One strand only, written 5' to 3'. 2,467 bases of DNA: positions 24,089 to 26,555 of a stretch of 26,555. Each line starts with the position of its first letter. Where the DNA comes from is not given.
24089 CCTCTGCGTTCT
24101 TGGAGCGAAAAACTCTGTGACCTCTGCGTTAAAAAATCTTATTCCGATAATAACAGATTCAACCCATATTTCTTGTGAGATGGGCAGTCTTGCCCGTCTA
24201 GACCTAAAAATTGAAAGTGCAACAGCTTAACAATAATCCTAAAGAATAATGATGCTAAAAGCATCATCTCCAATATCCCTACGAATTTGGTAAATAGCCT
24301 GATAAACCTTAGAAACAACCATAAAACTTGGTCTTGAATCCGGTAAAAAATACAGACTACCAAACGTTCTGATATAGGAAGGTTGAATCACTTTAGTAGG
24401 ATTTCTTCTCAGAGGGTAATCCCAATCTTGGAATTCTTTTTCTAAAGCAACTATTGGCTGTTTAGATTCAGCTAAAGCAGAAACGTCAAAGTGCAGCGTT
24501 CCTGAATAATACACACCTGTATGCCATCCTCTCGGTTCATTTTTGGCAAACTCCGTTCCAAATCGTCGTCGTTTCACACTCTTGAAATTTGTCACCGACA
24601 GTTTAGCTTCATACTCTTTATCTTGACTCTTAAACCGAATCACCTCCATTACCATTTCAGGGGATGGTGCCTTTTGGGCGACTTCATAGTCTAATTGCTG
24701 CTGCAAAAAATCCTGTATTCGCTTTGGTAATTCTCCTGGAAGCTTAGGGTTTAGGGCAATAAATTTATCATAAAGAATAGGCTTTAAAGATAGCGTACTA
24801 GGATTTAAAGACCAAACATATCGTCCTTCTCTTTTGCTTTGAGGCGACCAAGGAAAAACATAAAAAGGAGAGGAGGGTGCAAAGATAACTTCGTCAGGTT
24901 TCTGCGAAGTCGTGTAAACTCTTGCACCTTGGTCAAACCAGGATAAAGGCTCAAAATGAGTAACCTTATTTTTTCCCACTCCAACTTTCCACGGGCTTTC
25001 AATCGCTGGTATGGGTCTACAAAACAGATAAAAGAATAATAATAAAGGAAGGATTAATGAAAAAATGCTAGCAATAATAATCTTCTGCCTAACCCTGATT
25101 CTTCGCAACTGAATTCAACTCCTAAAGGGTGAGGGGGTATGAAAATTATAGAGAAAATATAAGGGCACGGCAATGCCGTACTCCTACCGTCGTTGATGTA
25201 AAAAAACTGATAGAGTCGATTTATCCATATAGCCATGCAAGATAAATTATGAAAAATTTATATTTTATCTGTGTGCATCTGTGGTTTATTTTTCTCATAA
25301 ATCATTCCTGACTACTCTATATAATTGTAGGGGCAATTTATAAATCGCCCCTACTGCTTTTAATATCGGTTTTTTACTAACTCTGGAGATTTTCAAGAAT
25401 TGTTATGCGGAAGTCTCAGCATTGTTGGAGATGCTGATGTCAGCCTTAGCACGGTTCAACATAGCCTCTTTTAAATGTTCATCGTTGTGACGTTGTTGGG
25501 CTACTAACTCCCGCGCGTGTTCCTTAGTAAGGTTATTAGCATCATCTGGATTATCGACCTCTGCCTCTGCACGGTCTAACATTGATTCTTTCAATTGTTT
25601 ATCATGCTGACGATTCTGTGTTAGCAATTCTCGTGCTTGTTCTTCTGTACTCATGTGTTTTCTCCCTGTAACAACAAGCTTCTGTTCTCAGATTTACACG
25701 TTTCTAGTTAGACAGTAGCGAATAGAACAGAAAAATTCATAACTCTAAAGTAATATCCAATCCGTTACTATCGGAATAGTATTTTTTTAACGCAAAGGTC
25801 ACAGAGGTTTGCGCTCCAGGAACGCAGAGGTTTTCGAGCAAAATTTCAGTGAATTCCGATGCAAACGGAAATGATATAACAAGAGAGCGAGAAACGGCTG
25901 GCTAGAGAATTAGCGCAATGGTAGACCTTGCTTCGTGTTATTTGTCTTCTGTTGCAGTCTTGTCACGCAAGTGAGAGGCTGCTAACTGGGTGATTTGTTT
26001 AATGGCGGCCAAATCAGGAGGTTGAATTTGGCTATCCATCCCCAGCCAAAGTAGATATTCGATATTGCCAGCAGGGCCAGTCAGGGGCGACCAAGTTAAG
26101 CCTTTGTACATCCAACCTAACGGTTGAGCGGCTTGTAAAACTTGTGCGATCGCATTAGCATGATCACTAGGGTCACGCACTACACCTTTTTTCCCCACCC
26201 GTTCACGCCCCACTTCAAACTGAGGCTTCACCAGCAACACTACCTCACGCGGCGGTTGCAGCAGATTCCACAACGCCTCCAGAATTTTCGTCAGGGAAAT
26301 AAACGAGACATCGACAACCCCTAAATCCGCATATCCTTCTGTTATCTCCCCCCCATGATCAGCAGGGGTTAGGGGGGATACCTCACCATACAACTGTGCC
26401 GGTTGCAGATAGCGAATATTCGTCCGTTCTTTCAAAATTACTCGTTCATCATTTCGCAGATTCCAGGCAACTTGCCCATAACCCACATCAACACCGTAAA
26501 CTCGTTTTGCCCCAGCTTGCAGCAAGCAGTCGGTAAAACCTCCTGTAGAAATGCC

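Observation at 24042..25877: Two-gene cassette bracketed by 113-bp inverted repeats (candidate invertible or mobilisable segment without a recombinase)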

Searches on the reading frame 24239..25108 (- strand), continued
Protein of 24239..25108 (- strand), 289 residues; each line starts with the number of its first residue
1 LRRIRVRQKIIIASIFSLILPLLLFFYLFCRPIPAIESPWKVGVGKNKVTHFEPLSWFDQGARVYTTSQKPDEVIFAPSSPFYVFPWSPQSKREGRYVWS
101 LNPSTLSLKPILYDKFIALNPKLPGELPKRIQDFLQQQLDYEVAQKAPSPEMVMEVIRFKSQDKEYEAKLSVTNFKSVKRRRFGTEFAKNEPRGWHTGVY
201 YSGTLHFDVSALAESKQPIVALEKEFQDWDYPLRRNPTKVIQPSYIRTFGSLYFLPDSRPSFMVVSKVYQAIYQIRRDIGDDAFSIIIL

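Call 93: fold_search(model_id=the predicted structure, library=pdb)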
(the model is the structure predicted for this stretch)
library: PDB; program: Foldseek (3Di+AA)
matches with E <= 10: 743; with E <= 0.001: 0
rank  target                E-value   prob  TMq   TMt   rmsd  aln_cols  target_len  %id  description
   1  2mzv_MODEL_1_A        1.8e-01  0.08  0.10  0.14  18.7       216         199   10  Resonance assignments and secondary structure of a phytocystatin from Sesamum indicum (released 2016-03-02)
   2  7a0q_A                1.9e-01  0.20  0.15  0.14  16.0       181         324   10  Crystal structure of kievitone hydratase from Nectria haematococca (C2 SG) (released 2021-08-18)
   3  7hrc_B                1.9e-01  0.10  0.15  0.16  19.6       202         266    9  PanDDA analysis group deposition -- Crystal Structure of FatA in complex with Z608061328 (released 2025-08-13)
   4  5yfg_MODEL_1_A        1.9e-01  0.07  0.12  0.15  20.3       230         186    9  SOLUTION STRUCTURE OF HUMAN MOG1 (released 2017-11-01)
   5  6d3u_A                2.1e-01  0.03  0.07  0.08  19.9       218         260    8  Complex structure of Ulvan lyase from Nonlaben Ulvanivorans- NLR48 (released 2018-06-06)
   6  6d2c_A                2.2e-01  0.04  0.08  0.09  19.9       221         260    8  Structure of Ulvan lyase from Nonlaben Ulvanivorans- NLR48 (released 2018-06-06)
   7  9hrr_B                2.3e-01  0.10  0.14  0.16  17.0       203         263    8  Crystal structure of Arabidopsis thaliana Fatty Acid Thioesterase A in an apo state (released 2025-08-13)
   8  4w78_E                2.6e-01  0.38  0.12  0.20   8.5        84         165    4  Crystal structure of the ChsH1-ChsH2 complex from Mycobacterium tuberculosis (released 2014-10-08)
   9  8khg_A                2.8e-01  0.54  0.13  0.14   7.7        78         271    9  Itaconyl-CoA hydratase PaIch (released 2024-05-15)
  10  7hqq_B                2.8e-01  0.09  0.15  0.16  19.3       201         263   10  PanDDA analysis group deposition -- Crystal Structure of FatA in complex with Z1198147845 (released 2025-08-13)
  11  4gak                  2.9e-01  0.05  0.14  0.14  17.5       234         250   12  Crystal structure of acyl-ACP thioesterase from Spirosoma linguale (released 2012-09-19)
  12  7hqt_B                3.1e-01  0.08  0.14  0.15  18.5       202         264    7  PanDDA analysis group deposition -- Crystal Structure of FatA in complex with Z104503564 (released 2025-08-13)
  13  9hrr_A                3.1e-01  0.04  0.11  0.12  18.5       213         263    8  Crystal structure of Arabidopsis thaliana Fatty Acid Thioesterase A in an apo state (released 2025-08-13)
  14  6lsr_3                3.6e-01  0.08  0.14  0.16  23.4       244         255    9  Cryo-EM structure of a pre-60S ribosomal subunit - state B (released 2020-08-26)
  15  8oii_A                3.8e-01  0.04  0.11  0.05  20.5       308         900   10  Cryo-EM KSB domain of RhiE from Burkholderia rhizoxinica (released 2024-04-03)
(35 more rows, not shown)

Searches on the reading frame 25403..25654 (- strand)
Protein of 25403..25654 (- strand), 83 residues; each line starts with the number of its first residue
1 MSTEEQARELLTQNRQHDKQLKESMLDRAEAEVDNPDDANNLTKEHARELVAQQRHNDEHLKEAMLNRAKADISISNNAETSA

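Call 12: find_encoding_contigs(protein=window:25403-25654:-, flank=10000, max_places=10)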
Protein window:25403-25654:- (83 aa): 3 contigs read that carry it; 3 places shown.
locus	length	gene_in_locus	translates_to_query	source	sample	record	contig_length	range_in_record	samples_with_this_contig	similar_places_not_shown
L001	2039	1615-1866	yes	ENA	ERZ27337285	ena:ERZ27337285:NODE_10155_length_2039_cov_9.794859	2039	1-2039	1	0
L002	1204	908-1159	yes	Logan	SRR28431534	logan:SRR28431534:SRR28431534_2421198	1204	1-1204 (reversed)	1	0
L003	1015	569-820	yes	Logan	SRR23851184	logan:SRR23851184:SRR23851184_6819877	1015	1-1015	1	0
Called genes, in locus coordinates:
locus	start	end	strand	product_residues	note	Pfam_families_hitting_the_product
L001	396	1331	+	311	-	PF01479:S4, PF01728:FtsJ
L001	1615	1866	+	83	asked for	-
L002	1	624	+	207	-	?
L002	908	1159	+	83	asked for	-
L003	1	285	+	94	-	?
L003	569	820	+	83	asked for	-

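Call 13: search_protein_families(library=pfam, proteins=[window:25403-25654:-], max_evalue=0.01)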
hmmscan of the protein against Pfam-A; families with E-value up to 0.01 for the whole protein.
window:25403-25654:- (83 aa): 0 families

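Call 80: search_protein_families(library=ncbifam, proteins=[window:25403-25654:-], max_evalue=0.01)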
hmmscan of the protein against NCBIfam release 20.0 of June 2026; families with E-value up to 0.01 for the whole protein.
window:25403-25654:- (83 aa): 1 family
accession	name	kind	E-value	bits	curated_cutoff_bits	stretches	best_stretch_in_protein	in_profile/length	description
NF052599.1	GS_inact_IF7A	equivalog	2.7e-10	40.3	70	1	1-40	1-40/66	glutamine synthetase inactivation factor IF7A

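Call 82: search_solved_structures(query=window:25403-25654:-, max_evalue=1, show_alignments=2)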
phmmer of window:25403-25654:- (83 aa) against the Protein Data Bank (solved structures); distinct sequences matched with E-value up to 1: 0.

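Call 83: find_homologous_proteins(query=window:25403-25654:-)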
Query window:25403-25654:- (83 aa): 50 proteins with E <= 0.001 among 50 candidates.
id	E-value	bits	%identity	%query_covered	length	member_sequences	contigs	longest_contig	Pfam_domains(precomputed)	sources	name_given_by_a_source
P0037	1.2e-40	154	96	100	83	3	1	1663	-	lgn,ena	-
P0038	2.7e-31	124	85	94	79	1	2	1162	-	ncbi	-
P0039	1.5e-30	122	79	100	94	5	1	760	-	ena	-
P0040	2.5e-30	121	82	94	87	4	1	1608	-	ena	-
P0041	4.0e-30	121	86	89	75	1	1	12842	-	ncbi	ncbi:MAG: hypothetical protein AB1589_17030 [Cyanobacteriota bacterium]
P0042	7.1e-30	120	83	93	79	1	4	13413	-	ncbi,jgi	jgi:flagellar hook-basal body complex protein FliE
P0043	8.1e-30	120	86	89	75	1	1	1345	-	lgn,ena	-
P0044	2.0e-29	119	85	89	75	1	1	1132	-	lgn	-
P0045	2.2e-29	118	81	93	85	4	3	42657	-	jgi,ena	jgi:hypothetical protein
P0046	3.0e-29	118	77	94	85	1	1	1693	-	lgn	-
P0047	4.6e-29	117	76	100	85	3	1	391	-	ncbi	-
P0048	8.9e-29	117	72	100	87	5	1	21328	-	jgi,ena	-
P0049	1.3e-28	116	79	93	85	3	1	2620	-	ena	-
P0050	3.2e-28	115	85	89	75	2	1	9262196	-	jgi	jgi:hypothetical protein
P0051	4.5e-28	114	76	94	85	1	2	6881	-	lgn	-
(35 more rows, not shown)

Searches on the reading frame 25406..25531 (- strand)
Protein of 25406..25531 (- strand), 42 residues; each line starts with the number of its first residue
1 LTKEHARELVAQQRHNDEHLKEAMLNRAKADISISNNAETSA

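Call 84: search_protein_families(library=ncbifam, proteins=[window:25406-25531:-], max_evalue=1)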
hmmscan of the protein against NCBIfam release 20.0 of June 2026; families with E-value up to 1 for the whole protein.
seq(42 aa): 1 family
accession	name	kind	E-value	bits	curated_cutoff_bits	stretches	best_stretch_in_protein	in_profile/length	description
NF052599.1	GS_inact_IF7A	equivalog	0.0011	19.2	70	1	2-38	3-39/66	glutamine synthetase inactivation factor IF7A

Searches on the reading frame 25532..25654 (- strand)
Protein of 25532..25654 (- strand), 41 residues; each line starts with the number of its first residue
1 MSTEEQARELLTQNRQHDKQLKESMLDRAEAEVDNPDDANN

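Call 84: search_protein_families(library=ncbifam, proteins=[window:25532-25654:-], max_evalue=1)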
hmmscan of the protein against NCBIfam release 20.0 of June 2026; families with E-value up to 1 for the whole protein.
seq(41 aa): 1 family
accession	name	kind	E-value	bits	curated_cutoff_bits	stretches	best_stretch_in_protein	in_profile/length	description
NF052599.1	GS_inact_IF7A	equivalog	3.3e-07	30.5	70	1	1-38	1-38/66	glutamine synthetase inactivation factor IF7A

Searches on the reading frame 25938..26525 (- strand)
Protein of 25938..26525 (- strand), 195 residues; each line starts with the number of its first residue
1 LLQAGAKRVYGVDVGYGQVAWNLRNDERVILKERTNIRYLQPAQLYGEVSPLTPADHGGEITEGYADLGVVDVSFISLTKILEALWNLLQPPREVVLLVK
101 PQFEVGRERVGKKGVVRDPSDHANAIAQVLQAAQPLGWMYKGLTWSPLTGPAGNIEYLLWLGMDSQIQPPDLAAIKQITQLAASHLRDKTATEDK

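Call 13: search_protein_families(library=pfam, proteins=[window:25938-26525:-], max_evalue=0.01)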
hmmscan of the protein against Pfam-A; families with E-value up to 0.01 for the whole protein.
window:25938-26525:- (195 aa): 1 family
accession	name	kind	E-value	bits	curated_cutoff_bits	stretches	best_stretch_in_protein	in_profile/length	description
PF01728.25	FtsJ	-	2.6e-26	93.1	24.1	1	2-162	40-180/181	FtsJ-like methyltransferase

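Call 80: search_protein_families(library=ncbifam, proteins=[window:25938-26525:-], max_evalue=0.01)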
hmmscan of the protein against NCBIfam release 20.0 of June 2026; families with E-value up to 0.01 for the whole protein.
window:25938-26525:- (195 aa): 2 families
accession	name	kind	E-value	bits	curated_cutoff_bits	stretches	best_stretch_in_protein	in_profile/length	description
TIGR00478.1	tly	subfamily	2.5e-45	154.6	185.8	1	2-156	94-228/228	TlyA family rRNA (cytidine-2'-O)-methyltransferase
NF049952.1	23rRNACMtaseTlyA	equivalog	4.8e-28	98.2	250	2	66-160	140-233/236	23S rRNA (cytidine-2'-O)-methyltransferase TlyA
